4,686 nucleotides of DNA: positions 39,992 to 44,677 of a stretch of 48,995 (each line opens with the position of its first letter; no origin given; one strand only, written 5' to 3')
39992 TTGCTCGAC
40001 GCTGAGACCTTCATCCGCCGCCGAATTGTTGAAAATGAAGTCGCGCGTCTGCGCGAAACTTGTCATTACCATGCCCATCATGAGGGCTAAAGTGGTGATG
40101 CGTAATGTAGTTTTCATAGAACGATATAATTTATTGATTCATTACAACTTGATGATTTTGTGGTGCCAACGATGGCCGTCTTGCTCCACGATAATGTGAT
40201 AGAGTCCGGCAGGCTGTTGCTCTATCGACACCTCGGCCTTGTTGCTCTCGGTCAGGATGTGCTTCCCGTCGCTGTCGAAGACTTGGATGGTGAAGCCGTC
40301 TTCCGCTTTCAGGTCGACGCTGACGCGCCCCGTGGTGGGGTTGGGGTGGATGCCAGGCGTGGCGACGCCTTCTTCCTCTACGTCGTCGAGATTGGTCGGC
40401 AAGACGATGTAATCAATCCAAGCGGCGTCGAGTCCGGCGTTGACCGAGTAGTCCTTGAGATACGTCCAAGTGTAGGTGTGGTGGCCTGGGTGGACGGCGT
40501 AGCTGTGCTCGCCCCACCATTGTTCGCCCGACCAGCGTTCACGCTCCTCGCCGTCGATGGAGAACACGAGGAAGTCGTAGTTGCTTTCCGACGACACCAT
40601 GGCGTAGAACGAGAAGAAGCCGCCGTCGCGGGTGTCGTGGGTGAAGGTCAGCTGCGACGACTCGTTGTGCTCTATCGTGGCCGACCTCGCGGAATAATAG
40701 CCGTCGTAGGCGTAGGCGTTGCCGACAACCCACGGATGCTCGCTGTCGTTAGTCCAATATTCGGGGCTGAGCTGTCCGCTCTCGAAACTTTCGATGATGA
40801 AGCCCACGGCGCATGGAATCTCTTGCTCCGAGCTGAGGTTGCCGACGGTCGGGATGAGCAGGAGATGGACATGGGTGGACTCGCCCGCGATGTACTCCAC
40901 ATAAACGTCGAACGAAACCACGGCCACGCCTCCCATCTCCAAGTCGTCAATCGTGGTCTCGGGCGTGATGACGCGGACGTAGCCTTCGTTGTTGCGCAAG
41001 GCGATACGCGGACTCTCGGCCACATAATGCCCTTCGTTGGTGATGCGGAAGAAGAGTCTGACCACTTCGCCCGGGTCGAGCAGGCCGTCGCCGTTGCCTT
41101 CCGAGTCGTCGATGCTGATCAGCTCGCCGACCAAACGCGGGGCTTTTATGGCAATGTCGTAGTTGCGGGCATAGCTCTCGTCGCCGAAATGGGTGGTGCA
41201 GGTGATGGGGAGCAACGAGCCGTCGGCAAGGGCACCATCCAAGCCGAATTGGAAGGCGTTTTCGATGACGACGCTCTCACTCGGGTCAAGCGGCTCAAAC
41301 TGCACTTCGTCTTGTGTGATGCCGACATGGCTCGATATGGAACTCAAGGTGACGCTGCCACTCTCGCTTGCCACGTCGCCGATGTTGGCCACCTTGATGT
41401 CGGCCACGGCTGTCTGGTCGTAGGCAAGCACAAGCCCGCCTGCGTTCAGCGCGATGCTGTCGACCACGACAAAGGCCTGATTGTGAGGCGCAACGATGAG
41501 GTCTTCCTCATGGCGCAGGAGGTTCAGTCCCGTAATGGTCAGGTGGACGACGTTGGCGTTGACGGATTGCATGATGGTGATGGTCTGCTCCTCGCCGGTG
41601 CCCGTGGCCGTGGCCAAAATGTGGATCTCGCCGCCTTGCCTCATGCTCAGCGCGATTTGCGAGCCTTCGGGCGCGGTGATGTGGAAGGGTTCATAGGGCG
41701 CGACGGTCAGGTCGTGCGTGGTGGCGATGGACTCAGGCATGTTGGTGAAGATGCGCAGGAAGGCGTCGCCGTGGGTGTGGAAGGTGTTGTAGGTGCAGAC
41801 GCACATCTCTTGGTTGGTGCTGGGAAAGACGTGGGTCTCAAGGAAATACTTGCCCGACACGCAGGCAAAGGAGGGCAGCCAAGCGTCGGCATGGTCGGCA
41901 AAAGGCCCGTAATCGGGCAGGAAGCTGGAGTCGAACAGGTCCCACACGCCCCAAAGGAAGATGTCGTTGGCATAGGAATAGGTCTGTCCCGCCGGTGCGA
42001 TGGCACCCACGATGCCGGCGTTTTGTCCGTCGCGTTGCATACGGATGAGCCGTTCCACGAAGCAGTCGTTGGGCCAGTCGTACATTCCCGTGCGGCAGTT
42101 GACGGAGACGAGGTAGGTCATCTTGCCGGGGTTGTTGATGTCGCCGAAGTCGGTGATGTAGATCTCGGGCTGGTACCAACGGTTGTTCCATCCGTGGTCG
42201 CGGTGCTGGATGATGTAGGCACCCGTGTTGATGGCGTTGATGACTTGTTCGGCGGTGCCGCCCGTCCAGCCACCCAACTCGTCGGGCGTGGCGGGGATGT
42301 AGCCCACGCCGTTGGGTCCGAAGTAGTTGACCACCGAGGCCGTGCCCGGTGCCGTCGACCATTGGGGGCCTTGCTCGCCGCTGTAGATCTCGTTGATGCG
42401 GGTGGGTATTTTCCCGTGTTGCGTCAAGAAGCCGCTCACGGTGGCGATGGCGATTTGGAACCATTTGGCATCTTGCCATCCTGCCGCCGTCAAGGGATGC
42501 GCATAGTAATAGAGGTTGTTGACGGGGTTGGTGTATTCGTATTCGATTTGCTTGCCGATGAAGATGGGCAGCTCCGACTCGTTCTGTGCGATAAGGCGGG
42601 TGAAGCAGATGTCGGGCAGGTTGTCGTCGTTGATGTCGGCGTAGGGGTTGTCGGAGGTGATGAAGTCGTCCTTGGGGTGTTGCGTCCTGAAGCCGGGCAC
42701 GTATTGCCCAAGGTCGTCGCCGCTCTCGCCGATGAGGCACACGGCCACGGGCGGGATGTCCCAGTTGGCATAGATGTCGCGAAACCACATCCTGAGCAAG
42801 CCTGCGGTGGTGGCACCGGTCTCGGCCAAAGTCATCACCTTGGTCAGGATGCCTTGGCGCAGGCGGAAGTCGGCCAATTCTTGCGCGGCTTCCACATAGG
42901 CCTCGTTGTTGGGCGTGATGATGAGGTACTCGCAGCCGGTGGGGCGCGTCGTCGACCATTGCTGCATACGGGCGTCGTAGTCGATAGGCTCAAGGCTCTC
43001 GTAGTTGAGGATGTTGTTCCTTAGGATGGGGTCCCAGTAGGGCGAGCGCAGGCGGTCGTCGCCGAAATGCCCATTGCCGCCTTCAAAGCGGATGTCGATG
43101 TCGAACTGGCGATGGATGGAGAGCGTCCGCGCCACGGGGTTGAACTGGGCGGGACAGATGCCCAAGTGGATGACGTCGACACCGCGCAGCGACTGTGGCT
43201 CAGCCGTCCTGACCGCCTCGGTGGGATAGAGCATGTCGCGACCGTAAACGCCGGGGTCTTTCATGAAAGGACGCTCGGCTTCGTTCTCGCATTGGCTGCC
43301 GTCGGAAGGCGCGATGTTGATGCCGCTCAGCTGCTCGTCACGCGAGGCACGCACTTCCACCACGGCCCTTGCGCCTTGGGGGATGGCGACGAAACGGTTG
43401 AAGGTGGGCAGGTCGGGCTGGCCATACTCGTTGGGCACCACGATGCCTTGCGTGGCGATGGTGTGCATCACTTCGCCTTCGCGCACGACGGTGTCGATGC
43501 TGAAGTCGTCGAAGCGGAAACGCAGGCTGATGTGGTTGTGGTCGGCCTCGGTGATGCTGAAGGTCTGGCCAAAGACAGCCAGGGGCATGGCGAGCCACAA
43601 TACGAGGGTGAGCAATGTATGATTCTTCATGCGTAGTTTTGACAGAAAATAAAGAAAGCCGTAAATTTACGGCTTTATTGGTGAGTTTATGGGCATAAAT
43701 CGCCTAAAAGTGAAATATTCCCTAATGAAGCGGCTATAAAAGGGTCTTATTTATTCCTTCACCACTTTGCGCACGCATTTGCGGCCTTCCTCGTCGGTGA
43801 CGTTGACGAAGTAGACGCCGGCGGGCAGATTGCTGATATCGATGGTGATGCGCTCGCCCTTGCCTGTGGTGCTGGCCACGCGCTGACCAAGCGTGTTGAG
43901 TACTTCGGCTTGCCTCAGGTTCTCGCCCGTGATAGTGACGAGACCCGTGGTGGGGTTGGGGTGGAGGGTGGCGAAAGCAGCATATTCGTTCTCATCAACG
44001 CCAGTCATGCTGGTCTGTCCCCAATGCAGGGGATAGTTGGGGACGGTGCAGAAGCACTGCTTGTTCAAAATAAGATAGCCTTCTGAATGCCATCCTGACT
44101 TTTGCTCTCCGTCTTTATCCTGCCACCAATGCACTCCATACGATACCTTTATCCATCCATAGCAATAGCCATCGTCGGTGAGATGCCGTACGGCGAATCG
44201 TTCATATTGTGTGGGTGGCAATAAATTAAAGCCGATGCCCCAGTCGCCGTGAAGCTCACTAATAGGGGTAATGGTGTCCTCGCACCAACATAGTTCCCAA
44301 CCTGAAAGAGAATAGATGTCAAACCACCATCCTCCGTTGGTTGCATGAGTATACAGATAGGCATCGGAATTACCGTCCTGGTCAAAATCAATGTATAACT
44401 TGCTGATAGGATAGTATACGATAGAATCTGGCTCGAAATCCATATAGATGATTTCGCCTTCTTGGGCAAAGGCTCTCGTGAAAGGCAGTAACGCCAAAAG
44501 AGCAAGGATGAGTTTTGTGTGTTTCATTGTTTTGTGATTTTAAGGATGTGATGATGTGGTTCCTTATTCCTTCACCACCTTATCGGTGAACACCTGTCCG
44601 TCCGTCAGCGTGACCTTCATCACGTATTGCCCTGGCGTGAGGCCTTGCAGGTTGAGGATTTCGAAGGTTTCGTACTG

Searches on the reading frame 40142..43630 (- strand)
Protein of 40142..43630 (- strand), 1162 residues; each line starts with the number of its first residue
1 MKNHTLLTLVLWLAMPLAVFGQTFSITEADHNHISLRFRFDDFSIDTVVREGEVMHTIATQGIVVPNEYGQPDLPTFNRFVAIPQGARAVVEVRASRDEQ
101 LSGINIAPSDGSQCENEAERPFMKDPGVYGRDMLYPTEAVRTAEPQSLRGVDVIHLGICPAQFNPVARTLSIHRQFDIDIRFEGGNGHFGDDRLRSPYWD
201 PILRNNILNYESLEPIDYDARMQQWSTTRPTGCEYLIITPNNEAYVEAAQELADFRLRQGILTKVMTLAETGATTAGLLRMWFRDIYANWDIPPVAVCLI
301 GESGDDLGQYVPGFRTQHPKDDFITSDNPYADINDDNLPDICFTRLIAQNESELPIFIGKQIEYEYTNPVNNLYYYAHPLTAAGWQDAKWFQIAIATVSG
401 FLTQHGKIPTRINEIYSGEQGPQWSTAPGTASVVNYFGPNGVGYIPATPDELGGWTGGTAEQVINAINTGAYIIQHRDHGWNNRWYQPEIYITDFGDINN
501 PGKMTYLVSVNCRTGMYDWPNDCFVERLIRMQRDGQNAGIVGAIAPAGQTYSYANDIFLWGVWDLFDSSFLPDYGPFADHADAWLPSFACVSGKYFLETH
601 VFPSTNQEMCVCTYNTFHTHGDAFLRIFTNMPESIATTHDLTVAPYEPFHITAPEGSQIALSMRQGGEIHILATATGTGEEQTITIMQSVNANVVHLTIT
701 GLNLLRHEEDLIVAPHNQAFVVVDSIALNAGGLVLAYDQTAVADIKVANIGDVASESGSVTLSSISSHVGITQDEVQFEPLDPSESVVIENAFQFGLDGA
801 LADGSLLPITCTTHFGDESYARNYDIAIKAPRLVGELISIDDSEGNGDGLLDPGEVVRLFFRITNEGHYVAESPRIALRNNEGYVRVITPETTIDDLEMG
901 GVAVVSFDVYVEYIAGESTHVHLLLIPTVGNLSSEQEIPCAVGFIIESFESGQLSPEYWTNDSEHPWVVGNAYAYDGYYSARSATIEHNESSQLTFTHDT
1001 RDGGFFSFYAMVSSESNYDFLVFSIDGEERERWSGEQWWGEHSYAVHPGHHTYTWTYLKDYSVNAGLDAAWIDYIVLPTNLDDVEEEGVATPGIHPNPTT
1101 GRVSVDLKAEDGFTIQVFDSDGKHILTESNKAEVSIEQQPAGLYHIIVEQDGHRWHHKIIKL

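Call 5: search_protein_families(library=pfam, proteins=[window:40142-43630:-], max_evalue=0.01)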
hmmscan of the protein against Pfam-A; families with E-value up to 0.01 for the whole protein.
window:40142-43630:- (1162 aa): 3 families
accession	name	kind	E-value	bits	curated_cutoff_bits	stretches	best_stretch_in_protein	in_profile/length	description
PF01364.23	Peptidase_C25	-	2.3e-37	129.6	23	1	235-626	1-373/374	Peptidase family C25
PF08126.16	Propeptide_C25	-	1.4e-18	67.2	22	1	34-211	22-198/205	Propeptide_C25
PF18962.6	Por_Secre_tail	-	1.7e-07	31.8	27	1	1094-1160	1-74/75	Secretion system C-terminal sorting domain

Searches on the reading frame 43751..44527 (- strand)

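Call 5: search_protein_families(library=pfam, proteins=[window:43751-44527:-], max_evalue=0.01)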
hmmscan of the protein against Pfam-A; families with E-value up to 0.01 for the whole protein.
window:43751-44527:- (258 aa): 2 families
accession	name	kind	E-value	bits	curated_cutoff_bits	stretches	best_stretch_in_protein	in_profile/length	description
PF18962.6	Por_Secre_tail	-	4.5e-13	49.7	27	1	189-255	2-73/75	Secretion system C-terminal sorting domain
PF19910.5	DUF6383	-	0.00046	20.7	23.7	1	193-252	17-73/74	Domain of unknown function (DUF6383)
